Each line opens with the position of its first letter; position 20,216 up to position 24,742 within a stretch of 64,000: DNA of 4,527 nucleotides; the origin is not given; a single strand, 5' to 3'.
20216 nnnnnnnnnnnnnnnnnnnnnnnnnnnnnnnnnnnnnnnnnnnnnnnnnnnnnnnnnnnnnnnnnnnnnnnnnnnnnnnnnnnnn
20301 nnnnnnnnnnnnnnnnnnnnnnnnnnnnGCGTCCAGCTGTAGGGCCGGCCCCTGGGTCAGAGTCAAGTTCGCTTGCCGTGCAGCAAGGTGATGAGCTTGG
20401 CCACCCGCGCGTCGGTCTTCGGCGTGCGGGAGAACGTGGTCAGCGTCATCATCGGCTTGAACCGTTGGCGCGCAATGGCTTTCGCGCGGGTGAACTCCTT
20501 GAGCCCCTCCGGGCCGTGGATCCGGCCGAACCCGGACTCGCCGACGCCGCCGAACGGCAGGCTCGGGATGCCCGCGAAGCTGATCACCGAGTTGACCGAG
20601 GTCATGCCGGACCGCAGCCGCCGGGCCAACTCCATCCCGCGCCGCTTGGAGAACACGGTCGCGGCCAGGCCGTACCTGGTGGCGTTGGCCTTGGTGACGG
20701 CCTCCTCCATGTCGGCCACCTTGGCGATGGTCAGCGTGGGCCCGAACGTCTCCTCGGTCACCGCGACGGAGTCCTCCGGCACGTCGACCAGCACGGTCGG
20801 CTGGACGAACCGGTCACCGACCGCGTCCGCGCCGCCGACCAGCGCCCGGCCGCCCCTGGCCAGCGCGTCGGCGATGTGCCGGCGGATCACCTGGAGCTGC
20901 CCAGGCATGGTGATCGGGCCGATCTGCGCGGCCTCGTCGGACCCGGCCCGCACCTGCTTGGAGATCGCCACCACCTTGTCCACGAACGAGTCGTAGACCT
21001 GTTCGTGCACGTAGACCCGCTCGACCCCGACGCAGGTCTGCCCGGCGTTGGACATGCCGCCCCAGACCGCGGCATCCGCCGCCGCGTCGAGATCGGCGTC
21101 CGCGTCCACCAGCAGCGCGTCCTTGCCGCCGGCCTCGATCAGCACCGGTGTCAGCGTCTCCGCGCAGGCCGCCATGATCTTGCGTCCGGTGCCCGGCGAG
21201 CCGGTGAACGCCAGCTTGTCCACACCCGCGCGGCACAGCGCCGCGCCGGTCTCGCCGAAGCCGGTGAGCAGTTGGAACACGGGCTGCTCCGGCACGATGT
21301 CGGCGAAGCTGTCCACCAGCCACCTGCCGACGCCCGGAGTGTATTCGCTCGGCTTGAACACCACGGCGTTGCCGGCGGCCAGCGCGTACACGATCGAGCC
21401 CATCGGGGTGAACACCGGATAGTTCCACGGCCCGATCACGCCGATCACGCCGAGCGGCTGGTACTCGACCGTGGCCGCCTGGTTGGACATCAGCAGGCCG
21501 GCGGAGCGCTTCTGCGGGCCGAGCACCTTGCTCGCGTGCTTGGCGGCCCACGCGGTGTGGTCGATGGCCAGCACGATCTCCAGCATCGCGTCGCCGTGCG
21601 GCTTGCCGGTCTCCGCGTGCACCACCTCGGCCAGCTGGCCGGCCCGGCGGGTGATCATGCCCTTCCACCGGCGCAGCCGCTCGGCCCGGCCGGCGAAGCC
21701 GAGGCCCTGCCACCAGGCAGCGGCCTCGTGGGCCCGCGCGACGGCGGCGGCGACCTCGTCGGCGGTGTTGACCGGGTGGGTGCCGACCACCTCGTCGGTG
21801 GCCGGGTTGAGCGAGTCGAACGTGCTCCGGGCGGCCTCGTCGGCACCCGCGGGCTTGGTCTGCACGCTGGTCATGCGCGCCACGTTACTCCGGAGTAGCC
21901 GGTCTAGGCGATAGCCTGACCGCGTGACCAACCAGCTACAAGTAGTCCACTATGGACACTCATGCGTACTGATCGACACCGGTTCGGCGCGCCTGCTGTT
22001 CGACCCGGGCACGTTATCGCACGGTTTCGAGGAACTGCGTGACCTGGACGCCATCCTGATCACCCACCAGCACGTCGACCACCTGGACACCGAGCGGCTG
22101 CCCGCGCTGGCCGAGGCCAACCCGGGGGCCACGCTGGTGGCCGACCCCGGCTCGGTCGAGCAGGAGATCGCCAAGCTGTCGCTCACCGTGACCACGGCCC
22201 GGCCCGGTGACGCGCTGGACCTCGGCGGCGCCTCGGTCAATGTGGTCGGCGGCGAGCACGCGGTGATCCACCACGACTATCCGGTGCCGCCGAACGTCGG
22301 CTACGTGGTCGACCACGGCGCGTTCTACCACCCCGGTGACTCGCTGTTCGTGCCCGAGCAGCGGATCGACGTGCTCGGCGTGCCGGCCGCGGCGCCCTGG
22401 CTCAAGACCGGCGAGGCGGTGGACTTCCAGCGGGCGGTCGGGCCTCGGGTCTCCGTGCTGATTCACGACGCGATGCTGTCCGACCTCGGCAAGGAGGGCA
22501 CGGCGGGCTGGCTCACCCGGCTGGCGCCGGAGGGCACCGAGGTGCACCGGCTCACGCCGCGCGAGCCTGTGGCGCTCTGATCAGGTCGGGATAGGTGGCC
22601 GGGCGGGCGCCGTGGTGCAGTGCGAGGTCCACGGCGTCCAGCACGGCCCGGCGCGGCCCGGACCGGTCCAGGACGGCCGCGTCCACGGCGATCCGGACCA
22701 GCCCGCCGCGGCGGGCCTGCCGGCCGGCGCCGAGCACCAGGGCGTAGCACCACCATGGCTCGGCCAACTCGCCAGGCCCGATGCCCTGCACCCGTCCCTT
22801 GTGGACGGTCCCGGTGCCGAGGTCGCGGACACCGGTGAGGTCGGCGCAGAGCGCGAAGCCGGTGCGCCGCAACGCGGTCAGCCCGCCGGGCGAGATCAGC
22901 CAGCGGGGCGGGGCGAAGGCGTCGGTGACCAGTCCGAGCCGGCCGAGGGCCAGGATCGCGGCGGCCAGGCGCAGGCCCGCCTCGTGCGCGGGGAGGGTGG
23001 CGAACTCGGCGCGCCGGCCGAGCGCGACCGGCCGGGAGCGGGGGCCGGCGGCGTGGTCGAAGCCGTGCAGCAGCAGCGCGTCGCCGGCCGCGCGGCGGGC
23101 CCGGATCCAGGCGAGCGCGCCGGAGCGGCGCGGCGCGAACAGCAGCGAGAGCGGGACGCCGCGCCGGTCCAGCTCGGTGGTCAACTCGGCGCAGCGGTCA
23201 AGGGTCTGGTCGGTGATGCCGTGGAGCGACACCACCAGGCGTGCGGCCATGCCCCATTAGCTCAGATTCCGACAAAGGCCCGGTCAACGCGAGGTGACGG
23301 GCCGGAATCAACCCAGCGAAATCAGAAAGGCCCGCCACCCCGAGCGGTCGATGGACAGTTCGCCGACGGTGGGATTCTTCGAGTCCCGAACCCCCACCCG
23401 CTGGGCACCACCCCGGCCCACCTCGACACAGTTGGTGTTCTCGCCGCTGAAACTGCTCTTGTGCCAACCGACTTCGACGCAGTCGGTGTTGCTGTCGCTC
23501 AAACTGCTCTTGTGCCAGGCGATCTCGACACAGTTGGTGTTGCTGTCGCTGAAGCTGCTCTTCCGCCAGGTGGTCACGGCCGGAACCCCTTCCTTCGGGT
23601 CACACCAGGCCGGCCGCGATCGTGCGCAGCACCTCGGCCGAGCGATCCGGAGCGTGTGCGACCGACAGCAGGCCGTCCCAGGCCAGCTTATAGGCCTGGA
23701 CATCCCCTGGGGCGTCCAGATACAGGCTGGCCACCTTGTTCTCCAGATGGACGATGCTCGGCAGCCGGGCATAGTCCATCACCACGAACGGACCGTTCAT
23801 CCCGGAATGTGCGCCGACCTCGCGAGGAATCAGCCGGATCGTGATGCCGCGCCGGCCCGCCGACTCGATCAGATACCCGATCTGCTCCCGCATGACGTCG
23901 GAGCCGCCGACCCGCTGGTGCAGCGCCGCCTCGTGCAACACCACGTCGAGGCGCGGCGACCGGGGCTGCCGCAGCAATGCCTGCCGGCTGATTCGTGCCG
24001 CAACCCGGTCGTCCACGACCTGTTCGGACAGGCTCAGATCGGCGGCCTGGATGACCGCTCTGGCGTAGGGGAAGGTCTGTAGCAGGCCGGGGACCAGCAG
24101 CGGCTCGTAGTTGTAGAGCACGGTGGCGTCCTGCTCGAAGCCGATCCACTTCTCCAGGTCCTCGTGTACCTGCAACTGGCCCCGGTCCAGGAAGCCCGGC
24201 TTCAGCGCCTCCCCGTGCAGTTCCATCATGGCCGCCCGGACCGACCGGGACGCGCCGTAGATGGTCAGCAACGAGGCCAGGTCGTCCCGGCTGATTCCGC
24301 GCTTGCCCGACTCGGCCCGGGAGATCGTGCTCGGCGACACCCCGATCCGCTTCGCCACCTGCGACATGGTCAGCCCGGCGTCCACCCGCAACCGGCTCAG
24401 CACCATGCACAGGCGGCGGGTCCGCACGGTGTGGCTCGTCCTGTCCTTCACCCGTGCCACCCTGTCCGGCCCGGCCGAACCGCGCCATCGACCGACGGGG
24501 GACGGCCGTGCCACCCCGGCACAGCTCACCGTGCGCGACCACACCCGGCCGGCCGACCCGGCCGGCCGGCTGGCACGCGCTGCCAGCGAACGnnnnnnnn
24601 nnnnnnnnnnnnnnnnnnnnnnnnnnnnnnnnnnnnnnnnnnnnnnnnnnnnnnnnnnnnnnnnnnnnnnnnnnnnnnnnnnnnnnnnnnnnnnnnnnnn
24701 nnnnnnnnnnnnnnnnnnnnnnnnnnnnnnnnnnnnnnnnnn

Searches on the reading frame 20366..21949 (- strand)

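Call 14: search_protein_families(library=pfam, proteins=[window:20366-21949:-], max_evalue=0.001)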
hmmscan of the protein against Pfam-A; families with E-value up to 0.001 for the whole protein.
window:20366-21949:- (528 aa): 1 family
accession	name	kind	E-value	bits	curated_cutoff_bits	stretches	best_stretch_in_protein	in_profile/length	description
PF00171.27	Aldedh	-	6.7e-128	427.6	23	1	41-492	6-461/461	Aldehyde dehydrogenase family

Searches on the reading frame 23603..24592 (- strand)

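Call 15: search_protein_families(library=pfam, proteins=[window:23603-24592:-], max_evalue=0.001)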
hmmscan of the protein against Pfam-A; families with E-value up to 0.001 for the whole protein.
window:23603-24592:- (330 aa): 8 families
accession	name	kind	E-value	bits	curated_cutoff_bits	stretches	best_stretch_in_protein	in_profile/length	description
PF19054.6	DUF5753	-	3.2e-56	190.2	23.4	1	147-323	2-177/178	Domain of unknown function (DUF5753)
PF13560.12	HTH_31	-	2e-15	57.3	27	1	65-121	6-63/64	Helix-turn-helix domain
PF01381.28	HTH_3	-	2.3e-11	44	23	1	67-115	3-51/55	Helix-turn-helix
PF12844.13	HTH_19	-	2e-05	24.8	30.2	1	66-115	5-54/64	Helix-turn-helix domain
PF13384.12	HTH_23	-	2.5e-05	24.4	24.6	1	57-92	4-36/50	Homeodomain-like domain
PF13412.12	HTH_24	-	2.9e-05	24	21.9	1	63-92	7-36/48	Winged helix-turn-helix DNA-binding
PF13936.12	HTH_38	-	0.00014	22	27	1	70-92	17-39/44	Helix-turn-helix domain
PF13443.12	HTH_26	-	0.00019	22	22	1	65-112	2-50/63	Cro/C1-type HTH DNA-binding domain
